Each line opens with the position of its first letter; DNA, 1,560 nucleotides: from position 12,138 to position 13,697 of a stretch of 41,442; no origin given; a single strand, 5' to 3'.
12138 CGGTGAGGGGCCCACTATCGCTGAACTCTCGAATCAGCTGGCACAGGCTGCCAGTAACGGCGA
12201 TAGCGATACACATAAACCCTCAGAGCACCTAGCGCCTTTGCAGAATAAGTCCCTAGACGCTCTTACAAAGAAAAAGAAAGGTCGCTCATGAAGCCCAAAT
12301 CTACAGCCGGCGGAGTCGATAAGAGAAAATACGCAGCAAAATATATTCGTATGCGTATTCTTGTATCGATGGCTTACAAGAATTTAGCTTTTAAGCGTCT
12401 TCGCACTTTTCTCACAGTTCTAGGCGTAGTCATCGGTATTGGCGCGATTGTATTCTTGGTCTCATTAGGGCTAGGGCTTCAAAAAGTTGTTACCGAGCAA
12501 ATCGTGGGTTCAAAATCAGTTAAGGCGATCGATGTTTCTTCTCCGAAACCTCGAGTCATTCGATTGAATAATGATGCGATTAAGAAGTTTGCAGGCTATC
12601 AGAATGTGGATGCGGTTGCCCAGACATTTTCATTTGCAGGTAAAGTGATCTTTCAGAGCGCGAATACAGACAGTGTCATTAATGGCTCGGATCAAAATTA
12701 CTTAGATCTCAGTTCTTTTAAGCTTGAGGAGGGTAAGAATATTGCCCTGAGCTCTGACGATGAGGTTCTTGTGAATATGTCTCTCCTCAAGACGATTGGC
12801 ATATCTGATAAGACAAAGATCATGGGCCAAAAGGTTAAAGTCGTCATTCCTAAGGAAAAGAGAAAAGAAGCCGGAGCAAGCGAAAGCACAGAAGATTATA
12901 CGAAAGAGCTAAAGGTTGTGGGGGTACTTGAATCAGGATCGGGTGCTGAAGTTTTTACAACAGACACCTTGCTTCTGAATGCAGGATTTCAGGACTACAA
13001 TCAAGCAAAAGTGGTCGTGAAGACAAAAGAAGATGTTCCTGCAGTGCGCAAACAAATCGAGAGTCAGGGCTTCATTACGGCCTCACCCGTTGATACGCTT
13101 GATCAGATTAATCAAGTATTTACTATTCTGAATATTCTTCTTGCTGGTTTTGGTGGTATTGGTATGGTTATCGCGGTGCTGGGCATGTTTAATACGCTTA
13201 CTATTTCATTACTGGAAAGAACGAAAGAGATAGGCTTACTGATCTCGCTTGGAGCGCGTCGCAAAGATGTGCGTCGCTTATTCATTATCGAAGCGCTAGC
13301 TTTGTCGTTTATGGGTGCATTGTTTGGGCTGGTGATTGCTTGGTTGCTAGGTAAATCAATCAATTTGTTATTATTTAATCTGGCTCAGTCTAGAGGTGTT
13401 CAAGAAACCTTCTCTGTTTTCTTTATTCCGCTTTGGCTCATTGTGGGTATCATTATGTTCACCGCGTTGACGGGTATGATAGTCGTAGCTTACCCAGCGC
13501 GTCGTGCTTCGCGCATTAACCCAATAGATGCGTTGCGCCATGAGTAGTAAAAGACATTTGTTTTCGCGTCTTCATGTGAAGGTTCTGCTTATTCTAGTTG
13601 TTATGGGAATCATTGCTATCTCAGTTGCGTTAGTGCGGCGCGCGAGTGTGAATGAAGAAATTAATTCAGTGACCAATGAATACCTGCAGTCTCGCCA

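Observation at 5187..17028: Six-gene co-directional block: a giant LamG/propeller/FN3 surface protein, a MacB-type ABC pair, a transmitter-less CHASE4-like sensor, a histidine kinase and a receiver-only regulator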

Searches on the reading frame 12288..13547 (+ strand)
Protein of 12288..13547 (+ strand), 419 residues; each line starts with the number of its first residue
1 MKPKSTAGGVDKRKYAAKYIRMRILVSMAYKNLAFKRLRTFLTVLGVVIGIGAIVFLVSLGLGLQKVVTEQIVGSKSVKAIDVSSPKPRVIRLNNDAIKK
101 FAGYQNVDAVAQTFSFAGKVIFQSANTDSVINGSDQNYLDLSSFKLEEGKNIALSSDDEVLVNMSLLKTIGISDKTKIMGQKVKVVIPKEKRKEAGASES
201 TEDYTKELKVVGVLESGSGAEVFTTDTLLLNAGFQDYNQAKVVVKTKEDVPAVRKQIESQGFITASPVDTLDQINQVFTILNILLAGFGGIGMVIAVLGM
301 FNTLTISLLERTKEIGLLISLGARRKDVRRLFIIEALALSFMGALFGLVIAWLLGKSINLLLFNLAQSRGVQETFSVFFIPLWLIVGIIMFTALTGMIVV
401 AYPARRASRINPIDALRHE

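Call 3: search_protein_families(library=pfam, proteins=[window:12288-13547:+], max_evalue=0.01)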
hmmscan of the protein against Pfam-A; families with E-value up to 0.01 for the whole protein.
window:12288-13547:+ (419 aa): 2 families
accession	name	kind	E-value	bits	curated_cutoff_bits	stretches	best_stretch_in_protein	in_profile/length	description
PF02687.27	FtsX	-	9.1e-22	77.8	25.5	1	288-412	3-120/120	FtsX-like permease C-terminal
PF12704.14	MacB_PCD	-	8.7e-21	75.6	27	1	40-259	1-206/207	MacB-like periplasmic core domain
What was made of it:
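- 12288..13547 (+): MacB/FtsX-type permease (419 aa): TM1, a periplasmic core domain (aa 63-279), then TM2-TM4. Pfam MacB_PCD plus FtsX (call 3).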

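Call 25: find_homologous_proteins(query=window:12288-13544:+, max_evalue=1e-30)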
Query window:12288-13544:+ (419 aa): 1755 proteins with E <= 1e-30 among 8000 candidates; the best 120 are listed.
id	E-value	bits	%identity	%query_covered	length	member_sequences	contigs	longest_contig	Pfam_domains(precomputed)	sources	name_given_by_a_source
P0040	2.3e-259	878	100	100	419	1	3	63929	PF02687.28,PF12704.15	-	-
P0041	2.7e-218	743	82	100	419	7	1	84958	PF02687.28,PF12704.15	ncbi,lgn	-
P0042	9.7e-214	728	83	97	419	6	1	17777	PF02687.28,PF12704.15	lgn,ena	-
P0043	1.4e-211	720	81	100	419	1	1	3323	PF02687.28,PF12704.15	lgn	-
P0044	8.3e-211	718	82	97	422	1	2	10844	PF02687.28,PF12704.15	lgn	-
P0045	1.8e-209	713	81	98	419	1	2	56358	PF02687.28,PF12704.15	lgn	-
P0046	4.6e-208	709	79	100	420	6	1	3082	PF02687.28,PF12704.15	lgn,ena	-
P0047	2.6e-207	706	81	97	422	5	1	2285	PF02687.28,PF12704.15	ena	-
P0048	2.5e-200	683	79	97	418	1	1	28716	PF02687.28,PF12704.15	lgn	-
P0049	3.6e-198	676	78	97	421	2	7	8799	PF02687.28,PF12704.15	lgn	-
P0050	4.6e-198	676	84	89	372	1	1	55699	PF02687.28,PF12704.15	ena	-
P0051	1.6e-169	582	63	98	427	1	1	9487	PF02687.28,PF12704.15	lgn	-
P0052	3.2e-169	581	63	99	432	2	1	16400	PF02687.28,PF12704.15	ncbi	-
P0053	1.0e-167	576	63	100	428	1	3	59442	PF02687.28,PF12704.15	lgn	-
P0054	1.1e-165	569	61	100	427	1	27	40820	PF02687.28,PF12704.15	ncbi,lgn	-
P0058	4.3e-159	548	63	97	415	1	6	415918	PF02687.28,PF12704.15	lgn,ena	-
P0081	8.4e-135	468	54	99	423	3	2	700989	PF02687.28,PF12704.15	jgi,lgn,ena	jgi:putative ABC transport system permease protein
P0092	7.4e-120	419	50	97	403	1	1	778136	PF02687.28,PF12704.15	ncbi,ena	-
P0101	1.6e-117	411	50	97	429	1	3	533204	PF02687.28,PF12704.15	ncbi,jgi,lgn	jgi:putative ABC transport system permease protein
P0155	1.5e-113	398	47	100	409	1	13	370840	PF02687.28,PF12704.15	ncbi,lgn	-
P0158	2.3e-113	397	47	100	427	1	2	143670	PF02687.28,PF12704.15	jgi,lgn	jgi:putative ABC transport system permease protein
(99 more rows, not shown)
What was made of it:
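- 12288..13547 (+): More than 1755 homologues at E<1e-30 (call 25).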

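Call 26: find_encoding_contigs(protein=P0058, flank=10000, max_places=1)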
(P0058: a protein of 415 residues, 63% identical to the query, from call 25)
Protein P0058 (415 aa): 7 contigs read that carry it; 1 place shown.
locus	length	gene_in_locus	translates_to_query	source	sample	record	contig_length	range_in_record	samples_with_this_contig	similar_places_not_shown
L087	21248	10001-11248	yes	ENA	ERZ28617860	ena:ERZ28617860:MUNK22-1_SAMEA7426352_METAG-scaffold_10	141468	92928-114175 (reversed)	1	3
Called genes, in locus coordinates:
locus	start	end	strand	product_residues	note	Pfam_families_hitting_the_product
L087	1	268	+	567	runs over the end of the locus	-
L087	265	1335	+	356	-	PF00953:Glycos_transf_4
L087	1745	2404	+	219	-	PF01386:Ribosomal_L25p, PF14693:Ribosomal_TL5_C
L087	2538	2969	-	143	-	PF22811:Zn_ribbon_NrdR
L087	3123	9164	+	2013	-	PF00041:fn3 (faint), PF13385:Laminin_G_3, PF16656:Pur_ac_phosph_N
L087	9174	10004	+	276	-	PF02463:SMC_N (faint), PF13555:AAA_29 (faint), PF00005:ABC_tran, PF13166:AAA_13 (faint), PF13304:AAA_21 (faint)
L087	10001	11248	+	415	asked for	PF12704:MacB_PCD, PF02687:FtsX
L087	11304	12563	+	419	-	PF00817:IMS, PF11799:IMS_C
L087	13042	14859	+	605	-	PF07973:tRNA_SAD, PF00587:tRNA-synt_2b, PF03129:HGTP_anticodon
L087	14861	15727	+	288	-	PF01715:IPPT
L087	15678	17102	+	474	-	PF08245:Mur_ligase_M, PF08353:MurT_C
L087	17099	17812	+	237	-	PF07685:GATase_3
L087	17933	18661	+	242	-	-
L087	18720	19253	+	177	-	-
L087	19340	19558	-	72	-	PF00830:Ribosomal_L28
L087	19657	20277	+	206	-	PF02163:Peptidase_M50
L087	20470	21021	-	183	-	PF20803:PaaX_M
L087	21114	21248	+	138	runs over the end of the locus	PF11969:DcpS_C (weak), PF01230:HIT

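Call 27: find_encoding_contigs(protein=P0081, flank=10000, max_places=1)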
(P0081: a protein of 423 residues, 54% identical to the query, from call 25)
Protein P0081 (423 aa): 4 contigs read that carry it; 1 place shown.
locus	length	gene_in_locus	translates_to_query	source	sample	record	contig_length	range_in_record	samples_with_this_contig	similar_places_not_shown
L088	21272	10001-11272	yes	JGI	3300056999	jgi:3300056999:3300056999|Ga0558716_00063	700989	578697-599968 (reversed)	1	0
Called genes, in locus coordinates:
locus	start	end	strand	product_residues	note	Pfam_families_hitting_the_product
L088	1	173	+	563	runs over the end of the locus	PF13632:Glyco_trans_2_3 (weak)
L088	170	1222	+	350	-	PF00953:Glycos_transf_4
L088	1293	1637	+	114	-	-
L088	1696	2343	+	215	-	PF01386:Ribosomal_L25p, PF14693:Ribosomal_TL5_C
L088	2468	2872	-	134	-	PF22811:Zn_ribbon_NrdR, PF03477:ATP-cone (weak)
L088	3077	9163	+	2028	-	PF00041:fn3 (faint), PF13385:Laminin_G_3, PF16656:Pur_ac_phosph_N (weak)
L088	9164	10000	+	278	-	PF03193:RsgA_GTPase (faint), PF00005:ABC_tran, PF02463:SMC_N (faint)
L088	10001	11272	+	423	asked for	PF12704:MacB_PCD, PF02687:FtsX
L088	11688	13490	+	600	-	PF07973:tRNA_SAD, PF00587:tRNA-synt_2b, PF03129:HGTP_anticodon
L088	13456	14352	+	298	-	PF01745:IPT (weak), PF01715:IPPT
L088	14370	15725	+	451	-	PF08245:Mur_ligase_M, PF08353:MurT_C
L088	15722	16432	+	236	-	PF07685:GATase_3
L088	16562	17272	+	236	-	-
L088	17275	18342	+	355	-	PF01594:AI-2E_transport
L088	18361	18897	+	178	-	-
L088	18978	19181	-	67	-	PF00830:Ribosomal_L28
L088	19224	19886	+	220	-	PF02163:Peptidase_M50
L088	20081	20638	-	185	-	PF20803:PaaX_M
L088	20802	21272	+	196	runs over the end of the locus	-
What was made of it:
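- L087 and L088 have the cassette at the same locus without it (calls 26, 27). L087 and L088 lack it at the same locus (calls 26, 27).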

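Call 28: find_encoding_contigs(protein=P0092, flank=10000, max_places=1)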
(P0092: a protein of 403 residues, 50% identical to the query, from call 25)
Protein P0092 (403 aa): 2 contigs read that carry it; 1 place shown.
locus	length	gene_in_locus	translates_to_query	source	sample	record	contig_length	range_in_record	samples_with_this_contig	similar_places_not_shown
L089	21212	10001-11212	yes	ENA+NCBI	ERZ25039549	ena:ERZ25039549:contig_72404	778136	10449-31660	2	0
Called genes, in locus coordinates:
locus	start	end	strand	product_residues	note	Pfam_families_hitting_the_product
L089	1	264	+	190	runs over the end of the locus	-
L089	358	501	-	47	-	-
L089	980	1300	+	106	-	-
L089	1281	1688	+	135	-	-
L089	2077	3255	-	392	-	PF07690:MFS_1, PF12832:MFS_1_like, PF07690:MFS_1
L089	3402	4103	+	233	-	-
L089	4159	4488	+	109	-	PF00856:SET (faint)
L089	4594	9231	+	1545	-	PF18573:BclA_C (faint), PF00041:fn3 (faint), PF16656:Pur_ac_phosph_N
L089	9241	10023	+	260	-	PF02463:SMC_N (weak), PF00005:ABC_tran, PF13555:AAA_29 (faint), PF13166:AAA_13 (faint), PF13304:AAA_21 (faint)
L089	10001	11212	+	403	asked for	PF12704:MacB_PCD, PF02687:FtsX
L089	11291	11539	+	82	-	-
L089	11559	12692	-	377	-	PF14240:YHYH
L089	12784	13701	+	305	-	PF03706:LPG_synthase_TM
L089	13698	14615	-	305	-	PF01297:ZnuA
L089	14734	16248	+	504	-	PF00117:GATase, PF07722:Peptidase_C26, PF02540:NAD_synthase (weak), PF03054:tRNA_Me_trans (faint), PF00958:GMP_synt_C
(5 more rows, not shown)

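Call 29: find_encoding_contigs(protein=P0155, flank=10000, max_places=1)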
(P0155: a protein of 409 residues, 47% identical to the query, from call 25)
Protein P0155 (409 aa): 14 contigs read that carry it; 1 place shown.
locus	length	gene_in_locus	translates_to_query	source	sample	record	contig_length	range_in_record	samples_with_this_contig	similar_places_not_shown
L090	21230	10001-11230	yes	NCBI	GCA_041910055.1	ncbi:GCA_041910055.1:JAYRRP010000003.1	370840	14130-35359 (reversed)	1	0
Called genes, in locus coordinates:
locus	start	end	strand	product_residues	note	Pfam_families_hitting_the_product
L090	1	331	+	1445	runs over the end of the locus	PF10102:DUF2341, PF00041:fn3 (faint), PF16656:Pur_ac_phosph_N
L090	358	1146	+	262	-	PF02463:SMC_N (faint), PF00005:ABC_tran, PF13304:AAA_21 (faint)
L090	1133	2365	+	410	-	PF12704:MacB_PCD, PF02687:FtsX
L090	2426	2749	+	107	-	-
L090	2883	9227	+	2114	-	PF13385:Laminin_G_3, PF16656:Pur_ac_phosph_N (weak)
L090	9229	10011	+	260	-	PF02463:SMC_N (faint), PF00005:ABC_tran, PF13166:AAA_13 (faint), PF13304:AAA_21 (faint)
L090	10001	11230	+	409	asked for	PF12704:MacB_PCD, PF02687:FtsX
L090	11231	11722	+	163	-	PF00186:DHFR_1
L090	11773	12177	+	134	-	PF23636:DUF7144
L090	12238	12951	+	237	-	PF03358:FMN_red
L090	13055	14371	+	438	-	PF01794:Ferric_reduct, PF08022:FAD_binding_8, PF00175:NAD_binding_1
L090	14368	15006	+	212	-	PF00173:Cyt-b5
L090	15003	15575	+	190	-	PF11611:DUF4352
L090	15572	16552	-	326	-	PF01551:Peptidase_M23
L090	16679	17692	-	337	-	PF13249:SQHop_cyclase_N (faint), PF13243:SQHop_cyclase_C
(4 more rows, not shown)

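Call 32: search_protein_families(library=ncbifam, proteins=[window:12288-13547:+], max_evalue=0.01)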
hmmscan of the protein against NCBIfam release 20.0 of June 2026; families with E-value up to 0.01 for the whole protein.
window:12288-13547:+ (419 aa): 10 families
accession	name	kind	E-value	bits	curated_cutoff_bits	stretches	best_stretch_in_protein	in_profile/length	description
TIGR03434.1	ADOP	subfamily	3.2e-26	91.7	622.3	1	113-419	510-803/803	ADOP family duplicated permease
NF007826.0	PRK10535.1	equivalog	5e-23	81.2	966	1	21-419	253-648/648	macrolide ABC transporter ATP-binding protein/permease MacB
TIGR02212.1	lolCE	equivalog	9.3e-20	70.9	362.45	1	29-419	13-411/411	lipoprotein-releasing ABC transporter permease subunit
NF008076.0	PRK10814.1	exception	2.8e-09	36.5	473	2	294-419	276-399/399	lipoprotein-releasing ABC transporter permease subunit LolC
NF008357.0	PRK11146.1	exception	1.1e-07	31.1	439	1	40-416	27-411/414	lipoprotein-releasing ABC transporter permease subunit LolE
TIGR00439.2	FtsX_Gneg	equivalog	2.9e-07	30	255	1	264-398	147-281/292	permease-like cell division protein FtsX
NF038346.1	FtsX_actino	exception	3.5e-07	29.9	250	1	269-399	167-301/308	permease-like cell division protein FtsX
NF038347.1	FtsX_Gpos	exception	4.9e-07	29.4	225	1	240-397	124-284/296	permease-like cell division protein FtsX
TIGR02213.1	lolE_release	exception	0.00016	20.7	540.35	1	288-416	268-408/411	lipoprotein-releasing ABC transporter permease subunit LolE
NF004202.0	PRK05653.2-2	equivalog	0.002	17.7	333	0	240-309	32-103/259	3-oxoacyl-ACP reductase FabG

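Call 51: search_solved_structures(query=window:12288-13544:+, max_evalue=0.001)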
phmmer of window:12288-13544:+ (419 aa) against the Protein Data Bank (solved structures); distinct sequences matched with E-value up to 0.001: 13.
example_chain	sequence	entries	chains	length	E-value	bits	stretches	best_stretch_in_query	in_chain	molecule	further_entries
9o9x_C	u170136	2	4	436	3.8e-26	95.3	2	243-419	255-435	ABC transporter permease YtrF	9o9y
5xu1_M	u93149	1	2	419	4.6e-21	78.5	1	270-419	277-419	ABC transporter permeae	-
5nik_J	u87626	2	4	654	9.6e-21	77.5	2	263-419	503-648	Macrolide export ATP-binding/permease protein MacB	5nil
5gko_A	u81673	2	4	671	4.2e-20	75.4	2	270-418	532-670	Macrolide export ATP-binding/permease protein MacB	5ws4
5lil_A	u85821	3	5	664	7.9e-20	74.5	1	28-418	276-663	Macrolide export ATP-binding/permease protein MacB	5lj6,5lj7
9w37_A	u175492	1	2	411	8.1e-09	38.3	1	32-419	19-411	LolF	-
9w35_A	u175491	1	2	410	4.1e-08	35.9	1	32-418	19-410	LolF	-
7arh_C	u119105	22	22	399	1.8e-07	33.8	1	292-419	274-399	Lipoprotein-releasing ABC transporter permease subunit LolC | Lipo-releasing system transmembrane protein lolC | Lipoprotein-releasing system transmembrane prot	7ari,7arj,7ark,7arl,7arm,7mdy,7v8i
9w2w_A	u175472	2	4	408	5.9e-07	32.1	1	32-416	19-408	LolF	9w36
7arh_E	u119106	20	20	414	1.4e-06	30.9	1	171-416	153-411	Lipoprotein-releasing system transmembrane protein LolE | Lipoprotein transporter subunit LolE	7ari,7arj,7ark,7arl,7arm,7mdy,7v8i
9rli_E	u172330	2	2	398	3.9e-06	29.4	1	295-416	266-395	Lipoprotein-releasing system transmembrane protein LolE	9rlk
7mdx_B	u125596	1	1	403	5.8e-06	28.9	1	180-412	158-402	Lipoprotein-releasing system transmembrane protein LolE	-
7mdx_A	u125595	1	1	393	5.3e-05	25.7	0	292-412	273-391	Lipoprotein-releasing system transmembrane protein LolC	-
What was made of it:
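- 12288..13547 (+): Nearest solved structures are YtrF 9o9x, 5xu1, MacB and LolF/C/E (call 51).
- On Type VII ABC transporter superfamily (MacB/FtsX/LolCDE fold): PDB matches are YtrF, MacB and LolF/C/E (call 51).
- The nearest solved structures, as the depositors named them, are the YtrF permease and a second unnamed 'ABC transporter permease' (5xu1) (call 51).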

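Call 86: search_protein_families(library=padloc, proteins=[window:12288-13547:+], max_evalue=0.001)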
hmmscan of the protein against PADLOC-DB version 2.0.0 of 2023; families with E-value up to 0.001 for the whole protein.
window:12288-13547:+ (419 aa): 1 family
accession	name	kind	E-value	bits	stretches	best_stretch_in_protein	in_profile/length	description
PDLC01991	CARF_m8--CARF_LolE_TM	-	2e-08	30.9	2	293-410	444-550/810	-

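Call 90: find_encoding_contigs(protein=P0101, flank=8000, max_places=1)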
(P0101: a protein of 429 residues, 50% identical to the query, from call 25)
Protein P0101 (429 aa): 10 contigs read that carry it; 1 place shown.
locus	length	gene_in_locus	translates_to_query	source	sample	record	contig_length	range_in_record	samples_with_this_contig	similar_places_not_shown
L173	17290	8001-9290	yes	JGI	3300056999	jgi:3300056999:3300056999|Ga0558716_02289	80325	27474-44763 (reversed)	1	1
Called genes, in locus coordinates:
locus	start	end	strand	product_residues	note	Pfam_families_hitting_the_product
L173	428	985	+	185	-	PF08447:PAS_3, PF10122:Zn_ribbon_Com (faint)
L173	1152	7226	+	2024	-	PF13385:Laminin_G_3, PF02210:Laminin_G_2 (faint), PF00041:fn3 (faint), PF25788:Ig_Rha78A_N (faint), PF16655:PhoD_N (faint), PF16656:Pur_ac_phosph_N (weak)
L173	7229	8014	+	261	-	PF02456:Adeno_IVa2 (weak), PF00005:ABC_tran, PF02463:SMC_N (faint), PF13166:AAA_13 (faint), PF13304:AAA_21 (faint)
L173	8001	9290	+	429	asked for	PF12704:MacB_PCD, PF02687:FtsX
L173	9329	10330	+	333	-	-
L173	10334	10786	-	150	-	PF01668:SmpB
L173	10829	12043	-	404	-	PF02449:Glyco_hydro_42 (faint)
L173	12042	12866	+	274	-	PF00535:Glycos_transf_2, PF10111:Glyco_tranf_2_2 (weak), PF13641:Glyco_tranf_2_3, PF13632:Glyco_trans_2_3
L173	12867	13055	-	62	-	-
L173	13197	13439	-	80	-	-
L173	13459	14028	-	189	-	PF02572:CobA_CobO_BtuR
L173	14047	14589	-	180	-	-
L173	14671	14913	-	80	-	PF00462:Glutaredoxin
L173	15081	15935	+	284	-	PF00119:ATP-synt_A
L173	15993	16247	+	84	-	PF00137:ATP-synt_C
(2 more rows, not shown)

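Call 91: find_encoding_contigs(protein=P0158, flank=8000, max_places=1)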
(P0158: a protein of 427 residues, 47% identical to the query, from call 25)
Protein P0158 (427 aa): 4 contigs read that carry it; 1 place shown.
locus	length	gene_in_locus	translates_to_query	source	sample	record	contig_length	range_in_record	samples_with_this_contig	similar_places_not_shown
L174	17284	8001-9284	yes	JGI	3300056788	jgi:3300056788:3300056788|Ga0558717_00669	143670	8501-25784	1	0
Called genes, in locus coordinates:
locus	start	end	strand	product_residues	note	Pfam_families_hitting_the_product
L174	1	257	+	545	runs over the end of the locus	PF00239:Resolvase, PF07508:Recombinase (weak), PF13408:Zn_ribbon_recom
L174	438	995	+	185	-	PF08447:PAS_3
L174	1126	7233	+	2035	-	PF00041:fn3 (faint), PF25788:Ig_Rha78A_N (faint), PF16656:Pur_ac_phosph_N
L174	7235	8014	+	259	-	PF02456:Adeno_IVa2 (weak), PF02463:SMC_N (faint), PF13166:AAA_13 (faint), PF00005:ABC_tran, PF13304:AAA_21 (faint)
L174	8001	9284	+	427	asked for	PF12704:MacB_PCD, PF02687:FtsX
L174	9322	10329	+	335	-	-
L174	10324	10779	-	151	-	PF01668:SmpB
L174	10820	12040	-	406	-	PF02449:Glyco_hydro_42 (faint)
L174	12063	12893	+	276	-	PF00535:Glycos_transf_2, PF10111:Glyco_tranf_2_2 (weak), PF13641:Glyco_tranf_2_3, PF13632:Glyco_trans_2_3 (weak)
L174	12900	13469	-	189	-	PF00565:SNase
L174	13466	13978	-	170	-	PF01583:APS_kinase (weak), PF06414:Zeta_toxin, PF08433:KTI12, PF13671:AAA_33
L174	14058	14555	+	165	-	PF00583:Acetyltransf_1, PF13673:Acetyltransf_10 (weak), PF13508:Acetyltransf_7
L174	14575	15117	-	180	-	PF00383:dCMP_cyt_deam_1, PF14437:MafB19-deam, PF14439:Bd3614-deam (weak)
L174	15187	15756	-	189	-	PF02572:CobA_CobO_BtuR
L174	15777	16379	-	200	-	-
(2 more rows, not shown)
